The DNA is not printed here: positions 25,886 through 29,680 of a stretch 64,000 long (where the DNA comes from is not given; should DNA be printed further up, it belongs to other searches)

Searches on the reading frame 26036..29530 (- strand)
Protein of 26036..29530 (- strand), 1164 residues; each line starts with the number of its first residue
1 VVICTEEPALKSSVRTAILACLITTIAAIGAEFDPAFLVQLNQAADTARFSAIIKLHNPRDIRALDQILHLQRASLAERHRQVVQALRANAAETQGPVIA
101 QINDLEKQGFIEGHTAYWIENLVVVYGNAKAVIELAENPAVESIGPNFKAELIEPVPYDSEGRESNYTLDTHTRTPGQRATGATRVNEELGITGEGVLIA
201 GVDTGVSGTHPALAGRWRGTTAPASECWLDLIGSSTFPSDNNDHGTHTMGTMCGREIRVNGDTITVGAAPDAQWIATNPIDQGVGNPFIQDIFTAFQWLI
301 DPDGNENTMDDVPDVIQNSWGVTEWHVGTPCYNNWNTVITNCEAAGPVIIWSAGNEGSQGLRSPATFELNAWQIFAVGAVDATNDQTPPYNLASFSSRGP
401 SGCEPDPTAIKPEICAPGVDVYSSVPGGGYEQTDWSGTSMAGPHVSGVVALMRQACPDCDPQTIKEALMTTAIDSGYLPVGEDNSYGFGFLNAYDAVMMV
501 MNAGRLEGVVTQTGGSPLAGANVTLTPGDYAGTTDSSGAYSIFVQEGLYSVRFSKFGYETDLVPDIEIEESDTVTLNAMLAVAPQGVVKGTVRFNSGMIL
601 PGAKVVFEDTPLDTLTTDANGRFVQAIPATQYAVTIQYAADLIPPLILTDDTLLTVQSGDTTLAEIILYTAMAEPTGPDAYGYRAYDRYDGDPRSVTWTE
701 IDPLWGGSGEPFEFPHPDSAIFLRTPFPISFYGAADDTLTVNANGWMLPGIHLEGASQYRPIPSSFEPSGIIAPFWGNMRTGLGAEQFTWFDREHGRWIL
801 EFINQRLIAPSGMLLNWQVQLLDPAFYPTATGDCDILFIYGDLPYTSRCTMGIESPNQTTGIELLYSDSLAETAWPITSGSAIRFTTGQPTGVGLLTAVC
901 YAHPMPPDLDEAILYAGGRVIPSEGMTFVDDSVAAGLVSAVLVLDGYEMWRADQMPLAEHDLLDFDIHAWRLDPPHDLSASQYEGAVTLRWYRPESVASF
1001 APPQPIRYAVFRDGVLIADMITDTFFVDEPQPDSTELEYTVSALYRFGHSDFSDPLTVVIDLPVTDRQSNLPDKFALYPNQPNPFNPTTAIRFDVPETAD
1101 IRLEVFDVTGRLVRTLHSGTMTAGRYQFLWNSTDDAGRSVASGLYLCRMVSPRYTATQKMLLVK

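Call 3: search_protein_families(library=pfam, proteins=[window:26036-29530:-], max_evalue=0.1)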
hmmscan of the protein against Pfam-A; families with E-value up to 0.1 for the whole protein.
window:26036-29530:- (1164 aa): 7 families
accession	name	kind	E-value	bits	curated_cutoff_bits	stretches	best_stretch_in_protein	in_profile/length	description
PF00082.27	Peptidase_S8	-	2.7e-41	142.2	21.8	1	194-489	1-288/288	Subtilase family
PF13620.12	CarboxypepD_reg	-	8.7e-22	77.7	32.3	2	506-580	2-81/82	Carboxypeptidase regulatory-like domain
PF13715.12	CarbopepD_reg_2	-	7.9e-14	51.9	32.2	2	507-578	2-74/88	CarboxypepD_reg-like domain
PF13860.13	FlgD_ig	-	3.9e-11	43.2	27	1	1089-1149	10-73/79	FlgD Ig-like domain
PF18962.6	Por_Secre_tail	-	0.0042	17.8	27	1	1082-1160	3-73/75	Secretion system C-terminal sorting domain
PF08400.16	phage_tail_N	-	0.015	15.8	26.6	1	533-589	42-99/134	Prophage tail fibre N-terminal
PF25020.1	TTR_TEN1-4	-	0.024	15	27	0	507-558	10-64/86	Teneurin TTR-like domain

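Call 4: search_protein_families(library=ncbifam, proteins=[window:26036-29530:-], max_evalue=0.1)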
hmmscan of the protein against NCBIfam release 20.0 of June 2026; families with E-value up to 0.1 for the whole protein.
window:26036-29530:- (1164 aa): 18 families
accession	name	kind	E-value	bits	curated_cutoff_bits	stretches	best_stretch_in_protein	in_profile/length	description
TIGR03921.1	T7SS_mycosin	equivalog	2e-26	93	278.75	1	193-500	11-288/353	type VII secretion-associated serine protease mycosin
NF051851.1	AtpSerPepEprS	equivalog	2.1e-13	49.3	1700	2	414-489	281-355/988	autotransporter serine peptidase EprS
NF040553.1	SGO_0316_fam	subfamily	7e-10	37.2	1400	1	409-469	666-724/1486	SGO_0316/SGO_0317 family LPXTG-anchored serine peptidase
NF033595.1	denti_PrtP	equivalog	1.3e-09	37.2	300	1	350-502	370-507/606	dentilisin complex serine proteinase subunit PrtP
NF040809.1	germ_prot_CspBA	exception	7.4e-09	33.8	1250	1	393-494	419-519/1099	bifunctional germination protease/germinant receptor pseudoprotease CspBA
TIGR03895.1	protease_PatA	subfamily_domain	1.5e-08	33.8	421.05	1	337-509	80-237/606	PatA/PatG family cyanobactin maturation protease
NF033707.1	T9SS_sortase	equivalog_domain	2.5e-07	28.7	420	1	1080-1149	1001-1075/1095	type IX secretion system sortase PorU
NF005176.1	PRK06655.1-1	equivalog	4.4e-07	30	230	1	1097-1149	95-147/197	flagellar hook assembly protein FlgD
TIGR04056.1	OMP_RagA_SusC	subfamily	1.1e-06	27.2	368.25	1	506-562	3-58/981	SusC/RagA family TonB-linked outer membrane protein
NF052323.1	T9SSA_dep_M6i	equivalog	1.1e-06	26.9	600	1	1078-1151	959-1026/1043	T9SS-dependent M6-like inactivated metalloprotease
TIGR04183.1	Por_Secre_tail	domain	3.1e-05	23.9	23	1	1082-1161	3-70/72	T9SS type A sorting domain-containing protein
NF009276.0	PRK12633.1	equivalog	7.5e-05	22.5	383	1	1088-1149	117-179/234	flagellar basal body rod modification protein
NF040808.2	CspC_non_triad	exception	0.00031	19.3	675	1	396-481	447-524/556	bile acid germinant receptor pseudoprotease CspC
NF052228.1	T9SS_PorZ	equivalog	0.0012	17.3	260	1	1065-1149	664-740/757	type IX secretion system anionic LPS delivery protein PorZ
NF009277.0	PRK12634.1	equivalog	0.013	15.6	333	1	1101-1146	124-169/221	flagellar basal body rod modification protein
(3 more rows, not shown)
